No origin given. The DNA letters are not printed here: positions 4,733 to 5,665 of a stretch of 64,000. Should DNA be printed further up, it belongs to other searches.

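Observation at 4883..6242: Secreted collagen-like (GVD)n protein with a microsatellite, plus two membrane proteins, inserted between terminase and HNH/portal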

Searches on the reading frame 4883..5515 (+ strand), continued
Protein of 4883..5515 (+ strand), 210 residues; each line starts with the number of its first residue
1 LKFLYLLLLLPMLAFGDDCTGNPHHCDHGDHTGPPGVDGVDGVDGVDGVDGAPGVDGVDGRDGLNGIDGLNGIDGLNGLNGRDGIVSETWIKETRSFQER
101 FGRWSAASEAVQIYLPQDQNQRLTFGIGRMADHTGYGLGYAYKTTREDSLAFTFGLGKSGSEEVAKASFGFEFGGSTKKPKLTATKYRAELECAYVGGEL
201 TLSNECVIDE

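Call 37: fold_search(model_id=the predicted structure, library=pdb)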
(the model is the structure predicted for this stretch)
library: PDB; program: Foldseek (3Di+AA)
matches with E <= 10: 293; with E <= 0.001: 1
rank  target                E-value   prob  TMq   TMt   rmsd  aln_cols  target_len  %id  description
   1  3emo_A                7.8e-04  1.00  0.32  0.52  11.0       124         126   10  Crystal structure of transmembrane Hia 973-1098 (released 2008-11-04)
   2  9vnj_A                1.8e-03  1.00  0.36  0.66   2.5        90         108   12  Crystal structure of the transmembrane domain of trimeric autotransporter adhesin AtaA in complex with the N-terminal  (released 2025-10-08)
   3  2gr7_A                2.6e-03  1.00  0.37  0.73   2.0        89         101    9  Hia 992-1098 (released 2006-05-23)
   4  2lme_MODEL_1_A        9.9e-03  1.00  0.37  0.70   2.1        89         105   20  Solid-state NMR structure of the membrane anchor domain of the trimeric autotransporter YadA (released 2012-11-07)
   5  2gr8_A                2.4e-02  1.00  0.32  0.81   1.9        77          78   10  Hia 1022-1098 (released 2006-05-23)
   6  6uk5_A                1.5e-01  0.72  0.22  0.20  16.1        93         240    9  Structure of SAM bound CalS10, an amino pentose methyltransferase from Micromonospora echinaspora involved in calichea (released 2020-10-07)
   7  5jui_B                4.6e-01  0.41  0.17  0.20  24.2       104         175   10  domain-swapped dimer of the the KRT10-binding region (BR) of PsrP (released 2017-03-15)
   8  3hx8_A                4.8e-01  0.13  0.15  0.21  14.2       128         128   13  Crystal structure of putative ketosteroid isomerase (NP_103587.1) from Mesorhizobium loti at 1.45 A resolution (released 2009-07-07)
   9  5n5y_P                5.4e-01  0.41  0.19  0.08   5.3        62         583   14  Cryo-EM structure of RNA polymerase I in complex with Rrn3 and Core Factor (Orientation III) (released 2017-04-05)
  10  6uk5_B                6.1e-01  0.38  0.22  0.20  15.9        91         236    9  Structure of SAM bound CalS10, an amino pentose methyltransferase from Micromonospora echinaspora involved in calichea (released 2020-10-07)
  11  7t4s_D                6.4e-01  0.08  0.12  0.15  18.9       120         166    7  CryoEM structure of the HCMV Pentamer gH/gL/UL128/UL130/UL131A in complex with NRP2 and neutralizing fabs 8I21 and 13H (released 2022-03-23)
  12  5bsz                  7.2e-01  0.51  0.20  0.17   5.0        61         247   10  X-ray structure of the sugar N-methyltransferase KedS8 from Streptoalloteichus sp ATCC 53650 (released 2015-07-29)
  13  5o7x_A                7.2e-01  0.35  0.19  0.08   5.3        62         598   14  CRYSTAL STRUCTURE OF S. CEREVISIAE CORE FACTOR AT 3.2A RESOLUTION (released 2017-08-02)
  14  7kbb_D                7.2e-01  0.07  0.12  0.15  19.9       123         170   10  Cryo-EM structure of the HCMV pentamer bound by Fabs 2-18 and 8I21 (released 2021-08-11)
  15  7t4r_E                7.2e-01  0.06  0.11  0.14  19.1       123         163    8  CryoEM structure of the HCMV Pentamer gH/gL/UL128/UL130/UL131A in complex with THBD and neutralizing fabs MSL-109 and  (released 2022-03-23)
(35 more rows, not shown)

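Call 56: search_protein_families(library=ncbifam, proteins=[window:4883-5515:+], max_evalue=0.1)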
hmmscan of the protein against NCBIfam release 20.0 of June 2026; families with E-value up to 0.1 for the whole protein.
window:4883-5515:+ (210 aa): 3 families
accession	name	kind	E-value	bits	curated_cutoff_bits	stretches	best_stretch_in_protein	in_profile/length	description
NF038329.2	gly_rich_SclB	equivalog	1.4e-07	30.8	325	1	32-84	279-331/442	LPXTG-anchored collagen-like adhesin Scl2/SclB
NF046116.1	adhesin_Lcl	equivalog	3.4e-05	22.6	500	1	27-84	73-249/431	collagen-like adhesin Lcl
NF038330.1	adhesin_SclA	exception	0.0012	18.5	400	1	32-84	125-228/405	LPXTG-anchored collagen-like adhesin Scl1/SclA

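Call 88: search_protein_families(library=padloc, proteins=[window:4883-5515:+], max_evalue=0.01)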
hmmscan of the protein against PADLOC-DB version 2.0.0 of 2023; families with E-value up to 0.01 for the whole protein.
window:4883-5515:+ (210 aa): 0 families
